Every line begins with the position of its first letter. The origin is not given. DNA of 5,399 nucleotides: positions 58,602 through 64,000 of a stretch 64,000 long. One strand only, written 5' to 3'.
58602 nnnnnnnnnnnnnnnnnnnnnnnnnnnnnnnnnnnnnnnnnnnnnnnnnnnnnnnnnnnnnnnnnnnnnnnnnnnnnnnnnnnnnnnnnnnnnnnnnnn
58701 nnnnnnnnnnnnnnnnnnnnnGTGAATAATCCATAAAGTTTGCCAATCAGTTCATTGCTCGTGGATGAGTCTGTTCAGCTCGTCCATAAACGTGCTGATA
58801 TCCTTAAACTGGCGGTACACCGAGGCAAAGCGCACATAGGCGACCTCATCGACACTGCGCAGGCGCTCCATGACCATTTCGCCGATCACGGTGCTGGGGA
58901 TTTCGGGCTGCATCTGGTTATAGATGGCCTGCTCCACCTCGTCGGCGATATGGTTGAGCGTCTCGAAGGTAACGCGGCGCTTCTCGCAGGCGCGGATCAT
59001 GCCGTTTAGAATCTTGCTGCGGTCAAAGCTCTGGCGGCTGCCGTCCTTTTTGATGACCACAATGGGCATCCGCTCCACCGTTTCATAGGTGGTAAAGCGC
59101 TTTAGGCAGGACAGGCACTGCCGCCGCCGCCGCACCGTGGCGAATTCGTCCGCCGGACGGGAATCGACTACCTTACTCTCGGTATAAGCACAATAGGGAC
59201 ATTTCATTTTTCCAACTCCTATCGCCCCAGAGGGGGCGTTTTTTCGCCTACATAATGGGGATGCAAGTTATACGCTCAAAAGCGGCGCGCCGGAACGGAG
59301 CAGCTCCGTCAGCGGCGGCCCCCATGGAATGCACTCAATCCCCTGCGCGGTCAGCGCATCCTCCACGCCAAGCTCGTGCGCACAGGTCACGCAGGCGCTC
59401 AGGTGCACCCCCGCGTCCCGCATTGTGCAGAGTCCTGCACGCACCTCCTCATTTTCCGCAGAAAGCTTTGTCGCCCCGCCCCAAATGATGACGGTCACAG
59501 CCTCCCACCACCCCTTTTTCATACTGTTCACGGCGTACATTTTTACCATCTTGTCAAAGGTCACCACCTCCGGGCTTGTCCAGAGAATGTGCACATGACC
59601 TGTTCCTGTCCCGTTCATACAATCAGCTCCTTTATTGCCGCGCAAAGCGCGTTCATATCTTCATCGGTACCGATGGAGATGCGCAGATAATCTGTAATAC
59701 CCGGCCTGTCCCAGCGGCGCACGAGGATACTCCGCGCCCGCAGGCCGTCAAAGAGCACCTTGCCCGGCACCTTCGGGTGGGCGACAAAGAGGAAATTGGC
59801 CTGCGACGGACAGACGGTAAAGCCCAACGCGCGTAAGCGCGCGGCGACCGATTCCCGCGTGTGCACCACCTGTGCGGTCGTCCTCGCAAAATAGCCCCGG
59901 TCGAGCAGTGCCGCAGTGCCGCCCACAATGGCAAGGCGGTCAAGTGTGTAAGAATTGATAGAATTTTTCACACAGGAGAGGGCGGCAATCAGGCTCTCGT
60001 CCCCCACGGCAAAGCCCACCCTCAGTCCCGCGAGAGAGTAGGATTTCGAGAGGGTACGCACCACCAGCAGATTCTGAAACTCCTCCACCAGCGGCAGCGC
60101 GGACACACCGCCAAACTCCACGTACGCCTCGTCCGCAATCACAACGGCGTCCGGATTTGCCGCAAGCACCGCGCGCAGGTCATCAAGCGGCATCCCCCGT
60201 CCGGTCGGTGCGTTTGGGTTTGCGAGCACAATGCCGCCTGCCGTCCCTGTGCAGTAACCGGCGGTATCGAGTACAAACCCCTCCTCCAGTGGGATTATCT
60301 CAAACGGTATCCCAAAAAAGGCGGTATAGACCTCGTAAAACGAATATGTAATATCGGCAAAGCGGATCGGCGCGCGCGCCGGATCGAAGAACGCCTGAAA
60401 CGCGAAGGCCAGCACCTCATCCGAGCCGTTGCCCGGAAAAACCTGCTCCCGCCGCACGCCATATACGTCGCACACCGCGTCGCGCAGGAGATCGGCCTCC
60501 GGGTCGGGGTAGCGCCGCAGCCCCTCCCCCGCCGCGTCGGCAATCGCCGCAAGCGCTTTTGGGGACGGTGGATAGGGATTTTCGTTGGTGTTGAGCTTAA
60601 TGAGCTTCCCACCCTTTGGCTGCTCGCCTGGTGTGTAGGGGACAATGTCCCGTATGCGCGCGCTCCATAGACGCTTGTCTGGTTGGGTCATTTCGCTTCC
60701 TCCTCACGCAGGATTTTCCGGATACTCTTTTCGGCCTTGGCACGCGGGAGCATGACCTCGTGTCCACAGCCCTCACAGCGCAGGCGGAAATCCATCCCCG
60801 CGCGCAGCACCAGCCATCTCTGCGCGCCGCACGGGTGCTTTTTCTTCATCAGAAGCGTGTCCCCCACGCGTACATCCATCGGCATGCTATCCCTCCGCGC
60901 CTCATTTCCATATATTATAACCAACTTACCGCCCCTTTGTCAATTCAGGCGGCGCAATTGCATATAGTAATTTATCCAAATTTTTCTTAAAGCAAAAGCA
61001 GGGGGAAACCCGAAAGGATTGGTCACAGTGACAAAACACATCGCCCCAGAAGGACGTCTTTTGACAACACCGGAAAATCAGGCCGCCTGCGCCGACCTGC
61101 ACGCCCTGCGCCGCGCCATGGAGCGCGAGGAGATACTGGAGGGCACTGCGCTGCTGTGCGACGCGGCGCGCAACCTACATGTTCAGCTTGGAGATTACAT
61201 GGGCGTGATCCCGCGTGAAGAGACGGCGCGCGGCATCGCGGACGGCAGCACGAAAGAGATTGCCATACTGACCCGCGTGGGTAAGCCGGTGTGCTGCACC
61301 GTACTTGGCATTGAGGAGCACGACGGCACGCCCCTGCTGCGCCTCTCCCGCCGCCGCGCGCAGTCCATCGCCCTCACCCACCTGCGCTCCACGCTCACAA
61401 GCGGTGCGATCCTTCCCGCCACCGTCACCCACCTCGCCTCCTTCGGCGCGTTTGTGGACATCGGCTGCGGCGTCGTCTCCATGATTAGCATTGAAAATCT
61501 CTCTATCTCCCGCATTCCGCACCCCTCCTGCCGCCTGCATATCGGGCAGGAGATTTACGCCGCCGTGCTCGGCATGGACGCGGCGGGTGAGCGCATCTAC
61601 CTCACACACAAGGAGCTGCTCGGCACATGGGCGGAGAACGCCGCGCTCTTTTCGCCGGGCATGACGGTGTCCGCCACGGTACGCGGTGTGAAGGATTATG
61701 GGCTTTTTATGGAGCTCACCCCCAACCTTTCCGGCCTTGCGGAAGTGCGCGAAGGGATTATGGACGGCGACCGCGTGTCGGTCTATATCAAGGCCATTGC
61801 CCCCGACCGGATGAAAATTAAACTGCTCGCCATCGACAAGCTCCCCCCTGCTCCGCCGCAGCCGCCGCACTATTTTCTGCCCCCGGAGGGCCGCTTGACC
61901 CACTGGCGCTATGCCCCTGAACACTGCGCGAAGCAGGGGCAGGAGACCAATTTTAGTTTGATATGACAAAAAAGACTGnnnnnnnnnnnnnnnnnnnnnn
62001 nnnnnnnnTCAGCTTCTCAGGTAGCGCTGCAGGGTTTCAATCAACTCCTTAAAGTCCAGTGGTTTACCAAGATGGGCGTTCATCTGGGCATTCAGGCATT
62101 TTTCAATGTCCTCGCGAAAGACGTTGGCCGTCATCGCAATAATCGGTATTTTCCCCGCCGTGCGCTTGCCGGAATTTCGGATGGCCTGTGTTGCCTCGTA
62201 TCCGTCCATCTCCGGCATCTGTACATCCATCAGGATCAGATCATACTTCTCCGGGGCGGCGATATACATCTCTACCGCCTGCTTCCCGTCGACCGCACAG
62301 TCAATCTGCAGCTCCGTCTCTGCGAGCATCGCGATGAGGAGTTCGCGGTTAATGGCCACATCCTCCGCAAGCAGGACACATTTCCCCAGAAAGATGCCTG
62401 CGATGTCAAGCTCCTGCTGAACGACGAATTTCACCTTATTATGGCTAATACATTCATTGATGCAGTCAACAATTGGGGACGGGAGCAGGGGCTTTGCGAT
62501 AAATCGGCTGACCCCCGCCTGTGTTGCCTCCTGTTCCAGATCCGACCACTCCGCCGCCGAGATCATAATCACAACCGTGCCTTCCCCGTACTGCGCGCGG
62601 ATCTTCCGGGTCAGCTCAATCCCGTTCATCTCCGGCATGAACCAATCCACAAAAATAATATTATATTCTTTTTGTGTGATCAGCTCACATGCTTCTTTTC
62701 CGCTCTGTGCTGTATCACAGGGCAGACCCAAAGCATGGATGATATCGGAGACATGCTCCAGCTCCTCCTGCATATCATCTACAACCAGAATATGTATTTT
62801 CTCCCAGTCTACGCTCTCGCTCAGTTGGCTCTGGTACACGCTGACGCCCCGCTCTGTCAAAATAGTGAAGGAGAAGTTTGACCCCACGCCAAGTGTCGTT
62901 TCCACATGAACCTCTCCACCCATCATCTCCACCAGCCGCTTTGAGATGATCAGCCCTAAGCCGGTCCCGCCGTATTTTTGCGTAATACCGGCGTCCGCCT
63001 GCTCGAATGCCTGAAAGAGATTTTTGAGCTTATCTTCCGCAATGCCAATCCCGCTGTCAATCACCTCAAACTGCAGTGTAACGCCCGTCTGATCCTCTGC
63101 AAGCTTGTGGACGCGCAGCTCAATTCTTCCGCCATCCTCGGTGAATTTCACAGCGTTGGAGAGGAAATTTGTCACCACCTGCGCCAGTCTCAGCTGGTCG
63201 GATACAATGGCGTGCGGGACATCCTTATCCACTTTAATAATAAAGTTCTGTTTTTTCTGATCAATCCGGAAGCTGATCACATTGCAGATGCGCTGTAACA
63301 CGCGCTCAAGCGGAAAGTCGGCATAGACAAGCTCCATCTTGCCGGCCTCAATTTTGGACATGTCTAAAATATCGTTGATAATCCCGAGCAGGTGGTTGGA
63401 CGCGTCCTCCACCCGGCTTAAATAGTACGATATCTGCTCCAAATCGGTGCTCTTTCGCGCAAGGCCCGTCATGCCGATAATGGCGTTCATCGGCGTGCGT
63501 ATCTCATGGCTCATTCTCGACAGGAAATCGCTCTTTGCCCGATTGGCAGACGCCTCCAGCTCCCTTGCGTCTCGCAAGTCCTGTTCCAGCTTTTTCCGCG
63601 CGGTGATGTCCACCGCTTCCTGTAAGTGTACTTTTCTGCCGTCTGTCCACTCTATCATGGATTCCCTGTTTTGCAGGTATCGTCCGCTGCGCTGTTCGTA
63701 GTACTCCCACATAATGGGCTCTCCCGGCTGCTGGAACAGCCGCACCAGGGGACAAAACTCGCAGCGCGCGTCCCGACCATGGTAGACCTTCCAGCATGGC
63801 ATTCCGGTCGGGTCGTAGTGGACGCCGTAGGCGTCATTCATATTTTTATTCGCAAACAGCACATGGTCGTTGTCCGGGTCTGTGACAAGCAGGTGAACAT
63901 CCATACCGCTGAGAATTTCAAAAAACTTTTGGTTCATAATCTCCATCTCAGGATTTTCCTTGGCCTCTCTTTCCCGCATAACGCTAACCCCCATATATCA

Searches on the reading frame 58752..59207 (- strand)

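Call 17: search_protein_families(library=pfam, proteins=[window:58752-59207:-], max_evalue=0.0001)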
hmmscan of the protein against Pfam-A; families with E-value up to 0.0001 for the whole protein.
window:58752-59207:- (151 aa): 2 families
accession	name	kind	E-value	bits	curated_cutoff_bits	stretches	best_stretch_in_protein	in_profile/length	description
PF03477.21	ATP-cone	-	1.9e-23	83.2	25.8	1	49-136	1-87/88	ATP cone domain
PF22811.2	Zn_ribbon_NrdR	-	9.5e-20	70.7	27.2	1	1-42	1-42/42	Transcriptional repressor NrdR-like, N-terminal domain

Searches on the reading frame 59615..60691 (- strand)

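Call 17: search_protein_families(library=pfam, proteins=[window:59615-60691:-], max_evalue=0.0001)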
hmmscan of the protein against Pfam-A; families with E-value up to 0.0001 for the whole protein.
window:59615-60691:- (358 aa): 1 family
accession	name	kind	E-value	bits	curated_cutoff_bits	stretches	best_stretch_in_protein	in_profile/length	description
PF00155.27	Aminotran_1_2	-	2.9e-50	171.9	19.7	1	29-353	2-361/361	Aminotransferase class I and II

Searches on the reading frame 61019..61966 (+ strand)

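Call 17: search_protein_families(library=pfam, proteins=[window:61019-61966:+], max_evalue=0.0001)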
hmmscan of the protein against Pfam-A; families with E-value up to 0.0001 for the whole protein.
window:61019-61966:+ (315 aa): 2 families
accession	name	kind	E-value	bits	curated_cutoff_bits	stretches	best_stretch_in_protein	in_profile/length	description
PF00575.29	S1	-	3.8e-17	62.9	22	1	127-198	3-74/74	S1 RNA binding domain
PF23459.1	S1_RRP5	-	9.5e-05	23.3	27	0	126-188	1-63/72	RRP5 S1 domain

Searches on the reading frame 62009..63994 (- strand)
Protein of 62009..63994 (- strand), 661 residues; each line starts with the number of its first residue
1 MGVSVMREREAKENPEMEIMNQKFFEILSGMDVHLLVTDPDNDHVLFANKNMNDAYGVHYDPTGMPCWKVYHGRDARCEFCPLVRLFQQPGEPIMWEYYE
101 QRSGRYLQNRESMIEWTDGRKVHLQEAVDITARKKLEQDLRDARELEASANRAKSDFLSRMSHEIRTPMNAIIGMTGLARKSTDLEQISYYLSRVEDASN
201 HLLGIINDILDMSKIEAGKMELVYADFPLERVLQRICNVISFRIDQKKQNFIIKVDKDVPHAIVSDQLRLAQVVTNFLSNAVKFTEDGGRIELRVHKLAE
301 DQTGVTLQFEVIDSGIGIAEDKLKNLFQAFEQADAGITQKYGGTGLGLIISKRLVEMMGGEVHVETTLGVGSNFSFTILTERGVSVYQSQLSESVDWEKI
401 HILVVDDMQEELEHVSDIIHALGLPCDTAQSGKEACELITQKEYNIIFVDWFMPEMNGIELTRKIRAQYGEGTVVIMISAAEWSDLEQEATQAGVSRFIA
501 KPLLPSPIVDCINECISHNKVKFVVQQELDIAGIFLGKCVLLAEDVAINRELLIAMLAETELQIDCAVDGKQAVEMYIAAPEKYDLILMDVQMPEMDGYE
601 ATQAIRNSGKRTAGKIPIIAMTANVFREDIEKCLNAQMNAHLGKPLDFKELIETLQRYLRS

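Call 17: search_protein_families(library=pfam, proteins=[window:62009-63994:-], max_evalue=0.0001)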
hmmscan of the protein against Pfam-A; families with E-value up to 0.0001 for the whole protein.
window:62009-63994:- (661 aa): 3 families
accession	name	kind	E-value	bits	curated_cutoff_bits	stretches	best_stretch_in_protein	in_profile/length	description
PF00072.30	Response_reg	-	1.8e-46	157.3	30.2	2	540-655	1-110/111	Response regulator receiver domain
PF02518.31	HATPase_c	-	6.3e-28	97.9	26.4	1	266-378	2-107/111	Histidine kinase-, DNA gyrase B-, and HSP90-like ATPase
PF00512.31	HisKA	-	2e-18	66.6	26.9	1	153-218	1-66/66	His Kinase A (phospho-acceptor) domain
